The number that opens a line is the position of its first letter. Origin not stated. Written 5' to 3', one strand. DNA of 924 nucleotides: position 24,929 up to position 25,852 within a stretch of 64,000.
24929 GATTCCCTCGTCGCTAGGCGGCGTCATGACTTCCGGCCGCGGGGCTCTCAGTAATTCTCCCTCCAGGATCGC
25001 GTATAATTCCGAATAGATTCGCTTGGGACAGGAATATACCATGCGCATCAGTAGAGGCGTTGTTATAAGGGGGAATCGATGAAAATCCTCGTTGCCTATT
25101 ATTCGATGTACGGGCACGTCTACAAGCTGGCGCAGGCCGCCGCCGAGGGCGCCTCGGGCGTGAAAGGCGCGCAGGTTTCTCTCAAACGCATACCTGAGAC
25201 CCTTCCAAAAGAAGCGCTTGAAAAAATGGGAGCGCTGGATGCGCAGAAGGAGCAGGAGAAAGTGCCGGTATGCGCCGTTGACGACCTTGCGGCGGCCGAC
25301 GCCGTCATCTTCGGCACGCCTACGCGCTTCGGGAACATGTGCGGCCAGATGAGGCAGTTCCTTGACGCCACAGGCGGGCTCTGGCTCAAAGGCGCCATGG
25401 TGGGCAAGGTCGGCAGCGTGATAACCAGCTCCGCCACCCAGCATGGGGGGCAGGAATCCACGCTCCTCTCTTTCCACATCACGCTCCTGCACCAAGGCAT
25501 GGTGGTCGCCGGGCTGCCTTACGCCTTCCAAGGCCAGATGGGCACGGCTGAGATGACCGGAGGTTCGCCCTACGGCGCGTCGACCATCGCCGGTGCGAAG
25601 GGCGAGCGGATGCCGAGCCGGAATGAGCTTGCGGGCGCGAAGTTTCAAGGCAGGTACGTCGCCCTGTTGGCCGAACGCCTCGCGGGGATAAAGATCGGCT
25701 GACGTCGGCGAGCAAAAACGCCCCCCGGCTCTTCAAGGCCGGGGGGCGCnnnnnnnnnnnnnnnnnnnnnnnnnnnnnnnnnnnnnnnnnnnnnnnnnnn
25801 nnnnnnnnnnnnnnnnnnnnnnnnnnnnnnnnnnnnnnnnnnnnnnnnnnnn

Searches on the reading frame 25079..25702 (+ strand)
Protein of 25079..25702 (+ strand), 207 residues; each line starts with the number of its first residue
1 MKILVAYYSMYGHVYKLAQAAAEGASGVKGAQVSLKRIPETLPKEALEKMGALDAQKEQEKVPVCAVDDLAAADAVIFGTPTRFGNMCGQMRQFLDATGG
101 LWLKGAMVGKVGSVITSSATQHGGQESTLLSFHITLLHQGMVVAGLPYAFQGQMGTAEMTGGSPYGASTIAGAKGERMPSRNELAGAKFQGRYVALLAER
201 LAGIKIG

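Call 51: search_protein_families(library=pfam, proteins=[window:25079-25702:+], max_evalue=0.001)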
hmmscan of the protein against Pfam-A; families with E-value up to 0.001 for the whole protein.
window:25079-25702:+ (207 aa): 4 families
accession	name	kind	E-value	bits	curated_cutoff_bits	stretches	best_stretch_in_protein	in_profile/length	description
PF03358.20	FMN_red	-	1.9e-14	54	24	1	12-145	14-141/152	NADPH-dependent FMN reductase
PF00258.30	Flavodoxin_1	-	7.7e-06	26.6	25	1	5-53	1-50/143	Flavodoxin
PF02525.22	Flavodoxin_2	-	4.9e-05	23.6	27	1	1-118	1-134/198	Flavodoxin-like fold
PF12724.12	Flavodoxin_5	-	0.00011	23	27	0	63-97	35-68/145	Flavodoxin domain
